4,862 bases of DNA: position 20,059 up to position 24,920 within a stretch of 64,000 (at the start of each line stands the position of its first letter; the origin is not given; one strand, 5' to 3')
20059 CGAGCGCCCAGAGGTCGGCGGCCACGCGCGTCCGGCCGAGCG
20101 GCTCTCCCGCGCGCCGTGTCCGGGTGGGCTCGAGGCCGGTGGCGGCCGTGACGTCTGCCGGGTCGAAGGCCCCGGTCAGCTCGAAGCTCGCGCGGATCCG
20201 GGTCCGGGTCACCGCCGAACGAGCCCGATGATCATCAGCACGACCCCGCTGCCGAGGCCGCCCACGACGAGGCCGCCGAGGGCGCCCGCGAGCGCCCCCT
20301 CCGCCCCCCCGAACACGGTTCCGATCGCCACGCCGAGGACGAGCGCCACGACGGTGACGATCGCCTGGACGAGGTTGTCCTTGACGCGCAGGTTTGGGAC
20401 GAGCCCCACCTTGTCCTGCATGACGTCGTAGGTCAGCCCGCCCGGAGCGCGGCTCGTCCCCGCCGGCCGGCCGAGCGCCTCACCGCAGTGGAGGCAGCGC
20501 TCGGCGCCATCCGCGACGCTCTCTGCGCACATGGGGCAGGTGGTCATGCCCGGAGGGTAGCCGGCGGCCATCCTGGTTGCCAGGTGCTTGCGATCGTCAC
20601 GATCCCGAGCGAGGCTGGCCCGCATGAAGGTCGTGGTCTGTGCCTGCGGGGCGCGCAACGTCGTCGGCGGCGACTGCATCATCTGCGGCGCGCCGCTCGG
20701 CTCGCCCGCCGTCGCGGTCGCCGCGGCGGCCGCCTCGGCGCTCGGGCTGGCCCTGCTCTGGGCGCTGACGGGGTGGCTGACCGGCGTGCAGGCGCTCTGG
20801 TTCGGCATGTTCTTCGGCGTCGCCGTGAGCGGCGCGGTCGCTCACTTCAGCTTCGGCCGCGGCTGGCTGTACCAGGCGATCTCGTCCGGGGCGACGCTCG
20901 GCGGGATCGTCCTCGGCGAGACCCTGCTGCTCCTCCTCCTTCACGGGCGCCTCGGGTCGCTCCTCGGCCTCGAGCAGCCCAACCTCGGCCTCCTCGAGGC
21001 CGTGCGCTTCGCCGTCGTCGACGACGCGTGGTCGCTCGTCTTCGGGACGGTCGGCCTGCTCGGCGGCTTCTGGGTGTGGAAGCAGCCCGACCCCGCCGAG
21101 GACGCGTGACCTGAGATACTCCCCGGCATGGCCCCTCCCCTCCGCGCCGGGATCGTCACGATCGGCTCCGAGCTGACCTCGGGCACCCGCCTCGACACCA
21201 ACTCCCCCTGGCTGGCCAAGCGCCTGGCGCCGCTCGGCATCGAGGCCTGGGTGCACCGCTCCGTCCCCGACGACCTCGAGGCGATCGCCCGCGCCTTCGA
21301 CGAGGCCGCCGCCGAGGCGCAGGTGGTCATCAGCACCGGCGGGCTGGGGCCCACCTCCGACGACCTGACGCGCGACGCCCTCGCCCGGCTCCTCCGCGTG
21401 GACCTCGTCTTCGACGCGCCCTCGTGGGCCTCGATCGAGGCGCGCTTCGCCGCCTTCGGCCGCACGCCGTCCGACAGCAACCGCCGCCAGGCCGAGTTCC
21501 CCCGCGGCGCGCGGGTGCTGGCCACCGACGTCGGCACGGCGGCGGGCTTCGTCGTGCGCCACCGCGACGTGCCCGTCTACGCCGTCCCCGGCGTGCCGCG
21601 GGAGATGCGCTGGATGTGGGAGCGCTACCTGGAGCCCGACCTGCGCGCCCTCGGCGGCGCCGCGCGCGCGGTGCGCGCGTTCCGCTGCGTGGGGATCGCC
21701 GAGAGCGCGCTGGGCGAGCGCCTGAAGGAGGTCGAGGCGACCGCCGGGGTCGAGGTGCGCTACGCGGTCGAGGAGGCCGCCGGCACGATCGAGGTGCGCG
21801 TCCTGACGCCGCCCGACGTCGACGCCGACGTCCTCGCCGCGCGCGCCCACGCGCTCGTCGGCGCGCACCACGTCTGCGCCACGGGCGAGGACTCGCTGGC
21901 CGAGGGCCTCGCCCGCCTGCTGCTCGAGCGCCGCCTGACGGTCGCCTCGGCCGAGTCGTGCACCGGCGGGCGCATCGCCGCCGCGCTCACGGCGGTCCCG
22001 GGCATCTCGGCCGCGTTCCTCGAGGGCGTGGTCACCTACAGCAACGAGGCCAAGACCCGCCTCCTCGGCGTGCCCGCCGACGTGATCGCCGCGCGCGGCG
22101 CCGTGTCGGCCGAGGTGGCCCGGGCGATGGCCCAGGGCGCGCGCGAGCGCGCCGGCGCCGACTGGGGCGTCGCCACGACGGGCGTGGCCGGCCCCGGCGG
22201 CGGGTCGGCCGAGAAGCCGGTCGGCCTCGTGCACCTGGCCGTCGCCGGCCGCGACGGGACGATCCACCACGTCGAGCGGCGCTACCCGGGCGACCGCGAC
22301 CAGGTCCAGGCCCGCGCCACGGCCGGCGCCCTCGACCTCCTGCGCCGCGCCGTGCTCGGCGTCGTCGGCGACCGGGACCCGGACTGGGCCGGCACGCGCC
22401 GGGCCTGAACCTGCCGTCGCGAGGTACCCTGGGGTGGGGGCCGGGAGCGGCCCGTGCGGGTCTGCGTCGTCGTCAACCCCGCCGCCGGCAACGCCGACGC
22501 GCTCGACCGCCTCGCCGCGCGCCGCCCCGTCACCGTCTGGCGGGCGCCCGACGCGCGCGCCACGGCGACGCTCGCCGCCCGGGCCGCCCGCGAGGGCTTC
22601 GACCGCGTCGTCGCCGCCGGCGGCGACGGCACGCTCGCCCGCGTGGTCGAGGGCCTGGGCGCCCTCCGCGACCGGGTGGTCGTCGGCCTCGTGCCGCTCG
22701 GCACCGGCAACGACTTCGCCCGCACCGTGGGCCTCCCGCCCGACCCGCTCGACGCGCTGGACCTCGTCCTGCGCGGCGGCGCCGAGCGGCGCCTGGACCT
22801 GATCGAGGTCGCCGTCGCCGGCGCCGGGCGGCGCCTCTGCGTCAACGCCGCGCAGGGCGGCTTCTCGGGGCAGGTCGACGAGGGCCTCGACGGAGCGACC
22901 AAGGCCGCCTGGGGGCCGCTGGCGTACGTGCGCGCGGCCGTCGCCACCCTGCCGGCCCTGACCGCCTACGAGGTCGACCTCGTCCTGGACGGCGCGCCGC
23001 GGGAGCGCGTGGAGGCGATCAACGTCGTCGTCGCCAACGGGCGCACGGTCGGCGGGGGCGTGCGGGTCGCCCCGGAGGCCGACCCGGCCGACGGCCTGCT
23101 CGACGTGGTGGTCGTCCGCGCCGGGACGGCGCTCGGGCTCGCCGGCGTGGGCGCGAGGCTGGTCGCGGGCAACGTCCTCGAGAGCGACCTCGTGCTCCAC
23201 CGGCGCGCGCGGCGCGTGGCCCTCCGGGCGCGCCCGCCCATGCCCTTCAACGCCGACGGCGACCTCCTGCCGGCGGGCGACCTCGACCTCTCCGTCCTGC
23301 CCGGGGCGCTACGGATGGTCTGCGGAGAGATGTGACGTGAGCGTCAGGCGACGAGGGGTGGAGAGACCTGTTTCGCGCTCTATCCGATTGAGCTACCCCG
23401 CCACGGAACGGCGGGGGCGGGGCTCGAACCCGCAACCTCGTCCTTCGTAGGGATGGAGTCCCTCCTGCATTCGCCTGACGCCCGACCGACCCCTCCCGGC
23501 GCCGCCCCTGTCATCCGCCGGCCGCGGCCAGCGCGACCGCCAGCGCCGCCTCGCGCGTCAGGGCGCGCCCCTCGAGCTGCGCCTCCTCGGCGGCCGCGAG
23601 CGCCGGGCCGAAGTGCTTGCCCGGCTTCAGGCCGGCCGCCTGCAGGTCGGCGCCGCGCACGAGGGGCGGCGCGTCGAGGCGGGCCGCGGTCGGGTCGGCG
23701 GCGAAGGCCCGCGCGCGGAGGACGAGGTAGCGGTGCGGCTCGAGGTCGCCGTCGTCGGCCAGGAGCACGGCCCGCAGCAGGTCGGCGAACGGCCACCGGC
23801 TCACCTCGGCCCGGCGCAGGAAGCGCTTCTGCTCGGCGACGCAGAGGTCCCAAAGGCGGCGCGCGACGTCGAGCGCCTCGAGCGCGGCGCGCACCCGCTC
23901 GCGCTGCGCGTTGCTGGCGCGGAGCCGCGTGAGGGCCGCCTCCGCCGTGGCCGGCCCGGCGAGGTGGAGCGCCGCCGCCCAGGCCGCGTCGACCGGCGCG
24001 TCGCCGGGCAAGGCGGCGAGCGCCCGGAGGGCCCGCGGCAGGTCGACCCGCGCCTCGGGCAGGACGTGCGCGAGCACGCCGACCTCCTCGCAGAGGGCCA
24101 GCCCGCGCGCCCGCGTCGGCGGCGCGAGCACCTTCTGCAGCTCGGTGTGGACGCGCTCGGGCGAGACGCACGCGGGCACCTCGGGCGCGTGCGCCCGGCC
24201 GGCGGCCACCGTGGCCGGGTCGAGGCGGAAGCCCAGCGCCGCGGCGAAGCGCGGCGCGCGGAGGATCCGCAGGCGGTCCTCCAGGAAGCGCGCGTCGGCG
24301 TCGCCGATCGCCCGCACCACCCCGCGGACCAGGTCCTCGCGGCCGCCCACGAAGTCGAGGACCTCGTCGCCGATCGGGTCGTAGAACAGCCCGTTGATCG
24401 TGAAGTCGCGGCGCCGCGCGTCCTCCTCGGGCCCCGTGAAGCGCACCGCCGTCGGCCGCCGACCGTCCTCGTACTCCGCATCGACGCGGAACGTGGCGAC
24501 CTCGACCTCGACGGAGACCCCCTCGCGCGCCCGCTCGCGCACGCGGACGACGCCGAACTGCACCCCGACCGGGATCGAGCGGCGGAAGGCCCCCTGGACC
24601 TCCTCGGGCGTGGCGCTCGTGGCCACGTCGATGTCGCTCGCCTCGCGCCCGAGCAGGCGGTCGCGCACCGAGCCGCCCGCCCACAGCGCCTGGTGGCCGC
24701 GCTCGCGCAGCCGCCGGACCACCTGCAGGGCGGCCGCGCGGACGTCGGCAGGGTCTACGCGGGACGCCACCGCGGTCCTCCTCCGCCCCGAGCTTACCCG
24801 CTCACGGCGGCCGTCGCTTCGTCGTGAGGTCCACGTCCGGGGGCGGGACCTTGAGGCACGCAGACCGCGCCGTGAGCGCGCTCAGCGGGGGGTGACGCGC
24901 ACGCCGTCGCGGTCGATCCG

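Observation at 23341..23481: Circularly permuted tRNA-Arg(ACG) gene bracketed by an 11-bp inverted repeat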

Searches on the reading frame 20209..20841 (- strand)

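Call 10: search_protein_families(library=pfam, proteins=[window:20209-20841:-], max_evalue=0.01)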
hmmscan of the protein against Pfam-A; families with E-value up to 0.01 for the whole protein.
window:20209-20841:- (210 aa): 4 families
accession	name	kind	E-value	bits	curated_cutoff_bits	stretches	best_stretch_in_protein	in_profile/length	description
PF13248.11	Zn_ribbon_3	-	0.00034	20.4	27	1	99-121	2-24/26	zinc-ribbon domain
PF13240.11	Zn_Ribbon_1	-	0.0011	19.1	25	1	102-122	2-22/23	zinc-ribbon domain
PF19335.5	HMBD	-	0.0041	17.5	23.6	1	101-123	3-25/28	Heavy metal binding domain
PF12773.13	DZR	-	0.0097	16.5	27.3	0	102-122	1-21/45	Double zinc ribbon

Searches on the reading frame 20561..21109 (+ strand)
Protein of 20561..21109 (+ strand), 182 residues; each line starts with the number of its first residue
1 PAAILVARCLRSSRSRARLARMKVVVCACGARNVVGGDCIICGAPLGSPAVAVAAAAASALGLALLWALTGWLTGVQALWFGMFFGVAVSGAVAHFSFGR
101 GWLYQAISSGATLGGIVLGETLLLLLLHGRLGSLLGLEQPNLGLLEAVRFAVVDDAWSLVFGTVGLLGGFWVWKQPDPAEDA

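Call 10: search_protein_families(library=pfam, proteins=[window:20561-21109:+], max_evalue=0.01)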
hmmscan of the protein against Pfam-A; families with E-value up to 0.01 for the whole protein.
window:20561-21109:+ (182 aa): 0 families

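Call 20: search_protein_families(library=ncbifam, proteins=[window:20561-21109:+], max_evalue=0.1)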
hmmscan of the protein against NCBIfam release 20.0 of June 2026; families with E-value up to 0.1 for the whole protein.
window:20561-21109:+ (182 aa): 1 family
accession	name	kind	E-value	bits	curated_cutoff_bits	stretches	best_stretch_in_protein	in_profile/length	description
TIGR02140.1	permease_CysW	equivalog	0.028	13.9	329.1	1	78-136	59-116/261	sulfate ABC transporter permease subunit CysW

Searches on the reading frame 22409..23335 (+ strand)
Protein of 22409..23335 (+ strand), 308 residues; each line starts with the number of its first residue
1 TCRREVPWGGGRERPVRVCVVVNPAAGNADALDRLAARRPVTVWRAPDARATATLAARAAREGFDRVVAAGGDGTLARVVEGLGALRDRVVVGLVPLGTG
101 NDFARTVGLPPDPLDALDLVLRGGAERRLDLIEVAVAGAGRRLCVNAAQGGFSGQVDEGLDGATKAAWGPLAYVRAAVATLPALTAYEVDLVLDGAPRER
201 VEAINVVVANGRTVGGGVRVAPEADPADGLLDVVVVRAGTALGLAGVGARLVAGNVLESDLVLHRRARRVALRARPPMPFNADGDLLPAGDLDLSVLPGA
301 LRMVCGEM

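Call 10: search_protein_families(library=pfam, proteins=[window:22409-23335:+], max_evalue=0.01)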
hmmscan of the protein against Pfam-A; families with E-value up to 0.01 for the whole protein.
window:22409-23335:+ (308 aa): 3 families
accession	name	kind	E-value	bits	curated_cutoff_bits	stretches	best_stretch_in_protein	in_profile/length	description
PF19279.4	YegS_C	-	1.9e-27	96.4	27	1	151-304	6-157/158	YegS C-terminal NAD kinase beta sandwich-like domain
PF00781.29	DAGK_cat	-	1.4e-23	83.2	23.6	1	17-133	1-124/125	Diacylglycerol kinase catalytic domain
PF01513.26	NAD_kinase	-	0.002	18.9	25.5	1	43-84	53-93/130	ATP-NAD kinase N-terminal domain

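Call 20: search_protein_families(library=ncbifam, proteins=[window:22409-23335:+], max_evalue=0.1)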
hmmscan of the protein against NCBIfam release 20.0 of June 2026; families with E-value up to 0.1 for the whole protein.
window:22409-23335:+ (308 aa): 11 families
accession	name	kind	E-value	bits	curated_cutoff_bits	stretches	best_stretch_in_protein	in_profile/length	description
NF009604.0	PRK13057.1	equivalog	1.9e-47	161.7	274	1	30-304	28-293/302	lipid kinase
NF009602.0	PRK13054.1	equivalog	7.5e-45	153.3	284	1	53-304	46-291/301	lipid kinase YegS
TIGR00147.1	TIGR00147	subfamily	4e-40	137.6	118.65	1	52-304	46-293/296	YegS/Rv2252/BmrU family lipid kinase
TIGR03702.1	lip_kinase_YegS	equivalog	2.6e-39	135.1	387.45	1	44-303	36-286/295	lipid kinase YegS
NF009874.0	PRK13337.1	equivalog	5.8e-35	120.7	385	1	32-286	26-274/305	diacylglycerol kinase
NF009603.0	PRK13055.1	subfamily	6.1e-34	117.4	342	1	46-304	42-298/335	diacylglycerol kinase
NF008882.0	PRK11914.1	equivalog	3.1e-32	111.9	302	1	16-304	9-301/306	diacylglycerol kinase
NF002033.0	PRK00861.1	subfamily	8.8e-30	103.4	293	1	17-304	13-303/328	putative lipid kinase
NF009605.0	PRK13059.1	equivalog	8.6e-26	90.6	313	1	54-292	47-278/295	putative lipid kinase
NF009025.0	PRK12361.1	equivalog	4.9e-22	77.8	505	1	18-305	244-539/546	hypothetical protein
NF040993.1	MamU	equivalog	1.8e-13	50.6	400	1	52-276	48-263/296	lipid kinase MamU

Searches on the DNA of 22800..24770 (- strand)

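Call 5: search_rna_families(source=window, start=22800, end=24000, threshold=evalue, max_evalue=10, show_alignments=4)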
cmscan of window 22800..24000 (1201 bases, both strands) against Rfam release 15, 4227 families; matches with E-value up to 10: 5.
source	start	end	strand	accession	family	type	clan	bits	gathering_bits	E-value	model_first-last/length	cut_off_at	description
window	23342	23477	-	RF02553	YrlA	Gene; sRNA;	-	66.8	69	8.4e-15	1-114/114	no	Y RNA-like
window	23047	23084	-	RF02242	Xoo5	Gene; sRNA;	-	22.1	50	0.064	43-79/124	no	Xanthomonadaceae sRNA Xoo5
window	23394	23454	-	RF03395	mir-718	Gene; miRNA;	-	19.2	55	7.7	1-66/66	no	mir-718 microRNA precursor family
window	23591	23627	+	RF02915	DUF3800-VI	Cis-reg;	-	17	35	2.6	1-52/52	no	DUF3800-VI RNA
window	22910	22946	-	RF02806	PyrR208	Gene; snRNA; snoRNA; HACA-box;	-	15.8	64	3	1-60/60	no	Pyrobaculum sRNA 208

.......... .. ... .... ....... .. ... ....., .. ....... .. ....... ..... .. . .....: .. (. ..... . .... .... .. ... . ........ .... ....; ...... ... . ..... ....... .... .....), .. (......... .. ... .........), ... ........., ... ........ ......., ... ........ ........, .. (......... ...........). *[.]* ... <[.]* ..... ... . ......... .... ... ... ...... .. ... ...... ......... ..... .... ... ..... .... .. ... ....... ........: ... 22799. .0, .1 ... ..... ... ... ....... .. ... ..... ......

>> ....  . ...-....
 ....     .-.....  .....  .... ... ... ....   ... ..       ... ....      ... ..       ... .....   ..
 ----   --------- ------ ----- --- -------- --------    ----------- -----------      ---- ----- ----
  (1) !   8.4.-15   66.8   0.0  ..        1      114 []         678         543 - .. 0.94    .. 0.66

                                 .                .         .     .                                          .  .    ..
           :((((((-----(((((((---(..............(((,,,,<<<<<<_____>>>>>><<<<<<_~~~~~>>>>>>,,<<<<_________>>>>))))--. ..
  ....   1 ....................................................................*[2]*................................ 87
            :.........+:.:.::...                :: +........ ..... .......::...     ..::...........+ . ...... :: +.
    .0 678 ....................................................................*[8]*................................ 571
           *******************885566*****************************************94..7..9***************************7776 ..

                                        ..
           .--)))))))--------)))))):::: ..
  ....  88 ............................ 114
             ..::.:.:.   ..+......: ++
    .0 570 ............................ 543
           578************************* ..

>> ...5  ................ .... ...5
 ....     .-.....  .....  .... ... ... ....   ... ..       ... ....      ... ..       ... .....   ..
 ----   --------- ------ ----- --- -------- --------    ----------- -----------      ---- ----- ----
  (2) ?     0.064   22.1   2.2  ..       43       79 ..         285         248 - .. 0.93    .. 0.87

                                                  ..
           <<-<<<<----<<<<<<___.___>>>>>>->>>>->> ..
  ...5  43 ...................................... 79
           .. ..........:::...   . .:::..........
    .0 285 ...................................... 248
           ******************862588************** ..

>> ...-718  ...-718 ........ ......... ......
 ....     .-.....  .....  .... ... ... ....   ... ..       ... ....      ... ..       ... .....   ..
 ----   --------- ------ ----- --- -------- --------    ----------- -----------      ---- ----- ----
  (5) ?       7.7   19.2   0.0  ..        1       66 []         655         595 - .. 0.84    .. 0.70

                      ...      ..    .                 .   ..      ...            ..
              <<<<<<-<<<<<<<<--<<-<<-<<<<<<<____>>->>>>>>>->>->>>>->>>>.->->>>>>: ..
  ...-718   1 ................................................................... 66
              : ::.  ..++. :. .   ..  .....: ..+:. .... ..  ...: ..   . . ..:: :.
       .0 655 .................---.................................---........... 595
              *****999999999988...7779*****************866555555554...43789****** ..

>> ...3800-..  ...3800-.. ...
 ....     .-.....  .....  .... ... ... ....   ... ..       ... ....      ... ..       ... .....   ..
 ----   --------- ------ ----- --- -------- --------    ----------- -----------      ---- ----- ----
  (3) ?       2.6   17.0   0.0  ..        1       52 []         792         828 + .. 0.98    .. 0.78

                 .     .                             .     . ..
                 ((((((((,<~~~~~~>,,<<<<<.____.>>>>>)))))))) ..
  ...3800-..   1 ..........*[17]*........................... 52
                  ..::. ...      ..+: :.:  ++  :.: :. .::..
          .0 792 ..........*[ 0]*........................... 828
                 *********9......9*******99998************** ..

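Call 29: search_rna_families(sources=[L121, L122, L123], threshold=evalue, max_evalue=0.01, show_alignments=2)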
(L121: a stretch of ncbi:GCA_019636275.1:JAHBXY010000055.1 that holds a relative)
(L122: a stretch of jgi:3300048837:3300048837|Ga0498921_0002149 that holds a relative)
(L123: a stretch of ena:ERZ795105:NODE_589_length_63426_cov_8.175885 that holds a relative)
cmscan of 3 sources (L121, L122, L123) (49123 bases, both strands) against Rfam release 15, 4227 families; matches with E-value up to 0.01: 3.
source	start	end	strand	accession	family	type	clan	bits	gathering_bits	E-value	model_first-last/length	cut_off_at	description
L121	6661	6795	+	RF02553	YrlA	Gene; sRNA;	-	66.8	69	3.4e-13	1-114/114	no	Y RNA-like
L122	12109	12250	+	RF03703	mir-3622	Gene; miRNA;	-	47.1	78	1.1e-05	1-84/84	no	mir-3622 microRNA precursor family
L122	12109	12250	-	RF03703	mir-3622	Gene; miRNA;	-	45.9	78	2.1e-05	1-84/84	no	mir-3622 microRNA precursor family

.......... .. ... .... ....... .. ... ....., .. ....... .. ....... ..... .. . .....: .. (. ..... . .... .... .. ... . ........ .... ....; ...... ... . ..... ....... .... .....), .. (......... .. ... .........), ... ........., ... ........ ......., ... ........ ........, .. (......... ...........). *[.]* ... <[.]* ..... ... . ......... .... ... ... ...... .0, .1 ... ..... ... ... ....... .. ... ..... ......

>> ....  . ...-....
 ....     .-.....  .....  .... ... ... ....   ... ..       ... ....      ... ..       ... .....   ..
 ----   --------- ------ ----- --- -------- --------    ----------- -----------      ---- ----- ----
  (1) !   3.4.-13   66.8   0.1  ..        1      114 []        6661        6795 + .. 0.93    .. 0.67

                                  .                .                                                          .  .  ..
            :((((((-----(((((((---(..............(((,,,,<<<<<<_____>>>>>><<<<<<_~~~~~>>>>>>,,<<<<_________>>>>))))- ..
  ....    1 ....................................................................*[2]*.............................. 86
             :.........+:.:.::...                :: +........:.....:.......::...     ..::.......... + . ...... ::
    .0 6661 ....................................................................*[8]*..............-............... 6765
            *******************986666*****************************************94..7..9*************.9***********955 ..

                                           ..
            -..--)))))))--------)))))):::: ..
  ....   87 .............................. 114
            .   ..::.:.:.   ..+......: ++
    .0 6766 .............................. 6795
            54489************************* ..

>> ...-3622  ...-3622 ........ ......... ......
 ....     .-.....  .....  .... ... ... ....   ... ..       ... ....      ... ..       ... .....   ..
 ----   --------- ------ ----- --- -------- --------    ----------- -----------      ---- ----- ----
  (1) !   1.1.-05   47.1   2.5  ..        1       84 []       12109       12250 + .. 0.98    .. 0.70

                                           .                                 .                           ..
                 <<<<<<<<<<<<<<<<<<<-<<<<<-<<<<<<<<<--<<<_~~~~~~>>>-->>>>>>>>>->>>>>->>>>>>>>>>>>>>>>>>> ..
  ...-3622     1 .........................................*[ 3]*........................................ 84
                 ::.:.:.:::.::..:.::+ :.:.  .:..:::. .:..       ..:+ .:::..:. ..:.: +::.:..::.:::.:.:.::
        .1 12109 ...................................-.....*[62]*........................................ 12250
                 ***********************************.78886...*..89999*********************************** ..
